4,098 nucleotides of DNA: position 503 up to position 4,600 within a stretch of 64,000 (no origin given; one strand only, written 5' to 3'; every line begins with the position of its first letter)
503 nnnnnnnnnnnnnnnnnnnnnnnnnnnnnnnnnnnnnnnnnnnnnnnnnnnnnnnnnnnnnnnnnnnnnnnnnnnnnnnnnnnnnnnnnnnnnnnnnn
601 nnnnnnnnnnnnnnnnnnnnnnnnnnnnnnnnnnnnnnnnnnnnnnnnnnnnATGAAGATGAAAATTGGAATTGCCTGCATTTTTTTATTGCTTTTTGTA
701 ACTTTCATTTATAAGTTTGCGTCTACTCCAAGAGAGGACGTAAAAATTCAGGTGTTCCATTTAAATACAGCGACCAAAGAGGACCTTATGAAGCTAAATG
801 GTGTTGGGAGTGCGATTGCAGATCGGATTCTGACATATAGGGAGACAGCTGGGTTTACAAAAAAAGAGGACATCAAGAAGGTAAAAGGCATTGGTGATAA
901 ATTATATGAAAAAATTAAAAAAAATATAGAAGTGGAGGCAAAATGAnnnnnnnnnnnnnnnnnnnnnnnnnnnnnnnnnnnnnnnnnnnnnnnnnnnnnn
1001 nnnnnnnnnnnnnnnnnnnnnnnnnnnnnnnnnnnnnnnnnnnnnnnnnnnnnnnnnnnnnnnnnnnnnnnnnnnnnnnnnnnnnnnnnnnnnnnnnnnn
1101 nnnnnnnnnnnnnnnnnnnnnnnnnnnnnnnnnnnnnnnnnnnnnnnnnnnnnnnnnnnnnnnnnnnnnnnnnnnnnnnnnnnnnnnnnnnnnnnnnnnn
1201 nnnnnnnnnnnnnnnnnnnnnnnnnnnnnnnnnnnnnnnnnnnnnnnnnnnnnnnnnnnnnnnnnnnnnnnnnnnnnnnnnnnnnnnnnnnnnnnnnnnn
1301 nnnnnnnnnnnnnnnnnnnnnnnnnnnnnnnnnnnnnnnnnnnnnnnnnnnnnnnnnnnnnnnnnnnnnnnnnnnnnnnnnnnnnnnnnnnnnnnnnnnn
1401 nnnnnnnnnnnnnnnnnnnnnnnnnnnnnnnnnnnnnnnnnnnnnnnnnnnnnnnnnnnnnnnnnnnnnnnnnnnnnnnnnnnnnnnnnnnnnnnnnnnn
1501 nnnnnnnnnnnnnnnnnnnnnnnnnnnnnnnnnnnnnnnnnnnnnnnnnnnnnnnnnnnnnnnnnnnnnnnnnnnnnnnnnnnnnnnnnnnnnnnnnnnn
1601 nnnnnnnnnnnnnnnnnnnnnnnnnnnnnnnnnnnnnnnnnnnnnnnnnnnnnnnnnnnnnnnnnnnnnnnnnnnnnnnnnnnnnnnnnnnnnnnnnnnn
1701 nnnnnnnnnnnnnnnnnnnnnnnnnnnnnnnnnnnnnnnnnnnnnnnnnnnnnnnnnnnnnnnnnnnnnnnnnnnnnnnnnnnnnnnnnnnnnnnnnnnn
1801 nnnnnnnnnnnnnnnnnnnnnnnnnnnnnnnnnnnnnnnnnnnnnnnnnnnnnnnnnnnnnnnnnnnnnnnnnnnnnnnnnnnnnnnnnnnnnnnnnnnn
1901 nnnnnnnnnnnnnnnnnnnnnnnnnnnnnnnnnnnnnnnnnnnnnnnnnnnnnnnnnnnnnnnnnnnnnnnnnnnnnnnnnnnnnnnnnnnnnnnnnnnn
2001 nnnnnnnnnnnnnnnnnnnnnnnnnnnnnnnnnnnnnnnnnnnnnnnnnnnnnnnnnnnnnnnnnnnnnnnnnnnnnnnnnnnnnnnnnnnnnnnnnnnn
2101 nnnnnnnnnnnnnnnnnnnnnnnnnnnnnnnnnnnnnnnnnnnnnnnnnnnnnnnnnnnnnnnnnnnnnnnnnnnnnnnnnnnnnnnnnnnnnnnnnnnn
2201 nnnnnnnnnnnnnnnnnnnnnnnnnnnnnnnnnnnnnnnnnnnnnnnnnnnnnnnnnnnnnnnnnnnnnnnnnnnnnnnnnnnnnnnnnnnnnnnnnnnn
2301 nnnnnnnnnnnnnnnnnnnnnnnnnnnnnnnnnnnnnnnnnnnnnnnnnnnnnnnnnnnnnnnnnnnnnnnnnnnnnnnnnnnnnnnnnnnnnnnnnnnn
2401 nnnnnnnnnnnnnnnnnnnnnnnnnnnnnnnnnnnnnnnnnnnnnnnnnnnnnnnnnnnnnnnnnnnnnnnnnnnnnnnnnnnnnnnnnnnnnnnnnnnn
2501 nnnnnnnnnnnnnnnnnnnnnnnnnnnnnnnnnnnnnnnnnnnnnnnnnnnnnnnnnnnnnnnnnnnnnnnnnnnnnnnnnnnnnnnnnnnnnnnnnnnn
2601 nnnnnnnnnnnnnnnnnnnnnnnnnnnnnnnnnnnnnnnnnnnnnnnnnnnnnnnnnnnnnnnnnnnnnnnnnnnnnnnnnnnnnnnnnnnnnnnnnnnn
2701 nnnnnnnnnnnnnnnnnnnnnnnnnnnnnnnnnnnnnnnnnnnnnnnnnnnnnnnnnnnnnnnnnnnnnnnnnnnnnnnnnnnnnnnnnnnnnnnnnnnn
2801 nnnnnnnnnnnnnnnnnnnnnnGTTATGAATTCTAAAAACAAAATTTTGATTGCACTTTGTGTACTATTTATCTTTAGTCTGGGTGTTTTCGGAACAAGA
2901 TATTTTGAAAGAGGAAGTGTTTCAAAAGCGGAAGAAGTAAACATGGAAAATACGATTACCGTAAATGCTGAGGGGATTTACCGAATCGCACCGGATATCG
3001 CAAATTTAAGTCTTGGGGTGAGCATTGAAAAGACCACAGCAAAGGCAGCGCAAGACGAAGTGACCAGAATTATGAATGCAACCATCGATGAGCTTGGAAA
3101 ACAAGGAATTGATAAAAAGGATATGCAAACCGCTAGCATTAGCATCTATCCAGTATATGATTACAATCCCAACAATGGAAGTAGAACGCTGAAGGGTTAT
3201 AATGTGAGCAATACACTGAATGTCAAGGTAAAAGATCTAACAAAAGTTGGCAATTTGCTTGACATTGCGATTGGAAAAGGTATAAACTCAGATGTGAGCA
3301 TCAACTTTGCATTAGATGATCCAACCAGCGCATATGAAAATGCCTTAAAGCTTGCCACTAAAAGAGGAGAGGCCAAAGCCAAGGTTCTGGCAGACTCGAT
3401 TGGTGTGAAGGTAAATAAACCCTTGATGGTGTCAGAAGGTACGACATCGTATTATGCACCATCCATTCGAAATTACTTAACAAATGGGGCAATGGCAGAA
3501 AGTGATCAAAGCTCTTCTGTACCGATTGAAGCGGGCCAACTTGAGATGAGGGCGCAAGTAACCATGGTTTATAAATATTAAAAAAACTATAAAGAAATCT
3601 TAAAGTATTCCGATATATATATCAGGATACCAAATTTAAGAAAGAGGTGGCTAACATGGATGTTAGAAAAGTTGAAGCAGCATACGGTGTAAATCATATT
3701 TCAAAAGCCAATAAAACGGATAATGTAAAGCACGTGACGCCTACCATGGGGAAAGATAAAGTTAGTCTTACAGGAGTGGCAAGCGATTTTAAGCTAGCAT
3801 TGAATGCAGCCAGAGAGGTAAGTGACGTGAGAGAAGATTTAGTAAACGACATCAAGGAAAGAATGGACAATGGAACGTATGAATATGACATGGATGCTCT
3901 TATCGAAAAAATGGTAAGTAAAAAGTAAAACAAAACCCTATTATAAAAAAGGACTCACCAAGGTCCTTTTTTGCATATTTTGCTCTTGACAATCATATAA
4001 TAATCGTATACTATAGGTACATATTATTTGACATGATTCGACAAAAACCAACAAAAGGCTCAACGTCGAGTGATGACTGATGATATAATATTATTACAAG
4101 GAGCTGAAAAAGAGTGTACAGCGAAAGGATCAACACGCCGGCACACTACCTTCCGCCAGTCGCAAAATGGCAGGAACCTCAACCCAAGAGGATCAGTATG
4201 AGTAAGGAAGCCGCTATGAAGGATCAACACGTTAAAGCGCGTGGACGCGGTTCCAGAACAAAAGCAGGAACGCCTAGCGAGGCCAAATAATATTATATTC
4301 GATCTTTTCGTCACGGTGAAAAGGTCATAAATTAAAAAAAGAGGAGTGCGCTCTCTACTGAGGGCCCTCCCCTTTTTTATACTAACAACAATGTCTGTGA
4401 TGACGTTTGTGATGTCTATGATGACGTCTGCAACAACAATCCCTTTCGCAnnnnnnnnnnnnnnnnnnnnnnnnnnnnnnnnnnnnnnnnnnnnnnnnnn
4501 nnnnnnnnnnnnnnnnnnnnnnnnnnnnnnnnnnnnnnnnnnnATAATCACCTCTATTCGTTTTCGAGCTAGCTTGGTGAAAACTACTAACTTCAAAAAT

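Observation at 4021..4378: Stand-alone, GGA-rich, tandem-domain RNA candidate just downstream of flgM (possible CsrA-titrating sRNA)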

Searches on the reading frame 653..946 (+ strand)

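Call 56: search_protein_families(library=pfam, proteins=[window:653-946:+], max_evalue=0.00001)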
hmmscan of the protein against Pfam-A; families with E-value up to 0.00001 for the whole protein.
window:653-946:+ (97 aa): 3 families
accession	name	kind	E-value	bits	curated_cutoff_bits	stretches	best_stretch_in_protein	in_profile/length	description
PF12836.13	HHH_3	-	2.6e-18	66.3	27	1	31-92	2-64/65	Helix-hairpin-helix motif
PF00633.29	HHH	-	1.1e-10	41.2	24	1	37-62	5-30/30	Helix-hairpin-helix motif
PF14716.13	HHH_8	-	3.4e-06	27.8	30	0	68-93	44-69/73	Helix-hairpin-helix domain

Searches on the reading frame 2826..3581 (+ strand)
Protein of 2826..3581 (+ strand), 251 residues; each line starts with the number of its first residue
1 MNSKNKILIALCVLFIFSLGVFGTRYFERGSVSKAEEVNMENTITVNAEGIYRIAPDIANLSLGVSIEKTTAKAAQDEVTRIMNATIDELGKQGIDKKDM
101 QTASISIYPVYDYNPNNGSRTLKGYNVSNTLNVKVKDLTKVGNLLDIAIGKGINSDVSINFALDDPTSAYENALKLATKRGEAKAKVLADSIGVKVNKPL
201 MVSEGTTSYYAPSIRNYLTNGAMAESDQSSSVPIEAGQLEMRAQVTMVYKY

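Call 5: search_protein_families(library=pfam, proteins=[window:2826-3581:+], max_evalue=1)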
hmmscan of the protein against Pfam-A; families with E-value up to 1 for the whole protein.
window:2826-3581:+ (251 aa): 1 family
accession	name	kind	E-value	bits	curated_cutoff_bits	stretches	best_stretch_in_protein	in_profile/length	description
PF04402.19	SIMPL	-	8.3e-51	173.6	25.2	1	44-249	1-205/205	Protein of unknown function (DUF541)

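Call 12: find_related_loci(query=window:2826-3581:+, collection=genome_contigs, flank=6000)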
Query window:2826-3581:+ (251 aa) in genome_contigs; peptide patterns used: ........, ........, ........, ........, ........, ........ (x = any residue, [..] = any of these).
383 stretches matched a pattern; 3 encode a relative of the query (tblastn E <= 1e-3); 3 distinct loci.
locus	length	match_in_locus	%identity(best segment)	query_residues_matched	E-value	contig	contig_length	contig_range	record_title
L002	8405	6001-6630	32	39-250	9e-30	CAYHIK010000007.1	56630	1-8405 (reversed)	MAG TPA_asm: uncultured Candidatus Saccharibacteria bacterium isolate ERP119705_co13_612 genome assembly, contig: NODE_6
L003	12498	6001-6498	33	44-208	1e-14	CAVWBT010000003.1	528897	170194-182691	MAG: uncultured bacterium isolate MFD09779.bin.1.133 genome assembly, contig: contig_17441, whole genome shotgun sequenc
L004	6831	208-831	24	39-251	6e-14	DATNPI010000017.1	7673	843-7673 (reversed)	MAG TPA_asm: Coleofasciculaceae cyanobacterium isolate SMAG_U16477 k141_416375, whole genome shotgun sequence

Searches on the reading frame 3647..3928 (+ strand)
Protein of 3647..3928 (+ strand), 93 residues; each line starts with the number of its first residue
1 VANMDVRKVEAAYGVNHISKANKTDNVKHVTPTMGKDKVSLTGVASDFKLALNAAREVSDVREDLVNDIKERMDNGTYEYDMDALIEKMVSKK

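Call 5: search_protein_families(library=pfam, proteins=[window:3647-3928:+], max_evalue=1)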
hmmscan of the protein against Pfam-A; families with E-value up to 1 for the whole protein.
window:3647-3928:+ (93 aa): 1 family
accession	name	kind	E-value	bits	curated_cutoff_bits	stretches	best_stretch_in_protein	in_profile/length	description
PF04316.19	FlgM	-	3e-12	47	25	1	37-90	1-54/55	Anti-sigma-28 factor, FlgM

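Call 13: find_homologous_proteins(query=window:3647-3928:+, max_evalue=0.001)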
Query window:3647-3928:+ (93 aa): 2 proteins with E <= 0.001 among 3 candidates.
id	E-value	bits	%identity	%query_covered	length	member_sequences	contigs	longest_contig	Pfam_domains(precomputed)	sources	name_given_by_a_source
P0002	5.8e-50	184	100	97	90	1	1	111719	PF04316.20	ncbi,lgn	-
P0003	1.5e-28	116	66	94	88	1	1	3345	PF04316.20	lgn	-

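Call 15: find_encoding_contigs(protein=P0003, flank=10000)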
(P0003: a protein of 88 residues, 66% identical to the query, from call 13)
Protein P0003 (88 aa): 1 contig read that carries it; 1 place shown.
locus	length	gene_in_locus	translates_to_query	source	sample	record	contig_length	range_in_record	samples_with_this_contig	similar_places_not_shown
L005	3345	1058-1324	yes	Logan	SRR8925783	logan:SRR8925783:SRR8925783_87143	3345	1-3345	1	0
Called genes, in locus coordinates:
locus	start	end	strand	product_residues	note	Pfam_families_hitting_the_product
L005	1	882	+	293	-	?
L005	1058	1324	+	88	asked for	PF04316:FlgM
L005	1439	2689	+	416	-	PF13173:AAA_14, PF13635:DUF4143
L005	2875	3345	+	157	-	?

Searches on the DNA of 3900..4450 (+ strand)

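Call 4: search_rna_families(source=window, start=3900, end=4450, threshold=evalue, max_evalue=10, show_alignments=2)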
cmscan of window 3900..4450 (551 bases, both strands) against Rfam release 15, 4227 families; matches with E-value up to 10: 6.
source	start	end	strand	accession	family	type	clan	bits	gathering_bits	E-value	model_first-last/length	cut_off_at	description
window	4282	4382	+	RF01606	plasmodium_snoR31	Gene; snRNA; snoRNA; HACA-box;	-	24.2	60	0.59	1-145/145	no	small nucleolar RNA snoR31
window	3976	4050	-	RF00801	mir-280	Gene; miRNA;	-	20.1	70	0.57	1-83/83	no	mir-280 microRNA precursor family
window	3943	4016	-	RF02449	ncr1015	Gene; sRNA;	-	19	60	4.7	1-121/121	no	Bacillus sRNA ncr1015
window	3943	3972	+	RF02083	OrzO-P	Gene; antitoxin;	-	16.4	60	5.8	44-76/76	no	OrzO-P RNA antitoxin family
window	4332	4447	+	RF02892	SR6_antitoxin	Gene; antisense;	-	15.7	55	6.9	1-104/104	no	Bacillus SR6 antitoxin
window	3943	3991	-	RF02377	SurA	Gene; sRNA;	-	13.4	100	0.32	1-279/279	no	SurA sRNA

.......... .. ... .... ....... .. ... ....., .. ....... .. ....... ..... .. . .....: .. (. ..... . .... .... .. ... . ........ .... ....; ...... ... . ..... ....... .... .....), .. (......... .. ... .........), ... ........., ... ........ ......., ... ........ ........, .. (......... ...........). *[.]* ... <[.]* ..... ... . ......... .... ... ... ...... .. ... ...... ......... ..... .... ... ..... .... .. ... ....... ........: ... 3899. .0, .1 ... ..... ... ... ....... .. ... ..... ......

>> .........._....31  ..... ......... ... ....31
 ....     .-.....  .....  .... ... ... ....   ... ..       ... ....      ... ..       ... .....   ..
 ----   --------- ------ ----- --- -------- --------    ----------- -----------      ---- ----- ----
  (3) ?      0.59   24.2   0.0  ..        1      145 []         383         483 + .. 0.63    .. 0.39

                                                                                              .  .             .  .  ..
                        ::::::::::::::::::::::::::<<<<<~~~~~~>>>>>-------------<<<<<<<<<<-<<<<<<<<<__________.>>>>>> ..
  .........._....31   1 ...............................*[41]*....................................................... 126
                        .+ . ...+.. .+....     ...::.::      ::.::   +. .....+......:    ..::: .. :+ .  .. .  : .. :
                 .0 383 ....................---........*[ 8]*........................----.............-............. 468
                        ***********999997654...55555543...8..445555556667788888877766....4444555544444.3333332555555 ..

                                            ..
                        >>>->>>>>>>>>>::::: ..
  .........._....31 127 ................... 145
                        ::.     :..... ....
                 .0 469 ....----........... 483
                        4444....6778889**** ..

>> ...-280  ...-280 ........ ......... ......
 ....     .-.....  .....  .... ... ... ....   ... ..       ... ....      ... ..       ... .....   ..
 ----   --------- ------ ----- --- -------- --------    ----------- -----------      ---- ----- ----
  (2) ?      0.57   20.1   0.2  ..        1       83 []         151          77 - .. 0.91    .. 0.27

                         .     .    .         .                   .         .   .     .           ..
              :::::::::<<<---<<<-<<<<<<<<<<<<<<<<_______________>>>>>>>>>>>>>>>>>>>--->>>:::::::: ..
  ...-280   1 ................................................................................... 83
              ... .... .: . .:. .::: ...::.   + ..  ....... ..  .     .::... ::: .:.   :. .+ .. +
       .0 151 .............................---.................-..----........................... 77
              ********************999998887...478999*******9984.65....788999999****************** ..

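Call 25: search_dna_similar(query=window:4021-4380:+, collection=plasmids, mode=distant, max_evalue=1)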
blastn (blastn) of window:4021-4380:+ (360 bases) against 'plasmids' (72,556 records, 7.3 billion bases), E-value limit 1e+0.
No match.

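Call 26: search_dna_similar(query=window:4021-4380:+, collection=phages, mode=distant, max_evalue=1)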
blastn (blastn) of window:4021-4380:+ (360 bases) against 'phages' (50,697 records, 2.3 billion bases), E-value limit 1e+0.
No match.
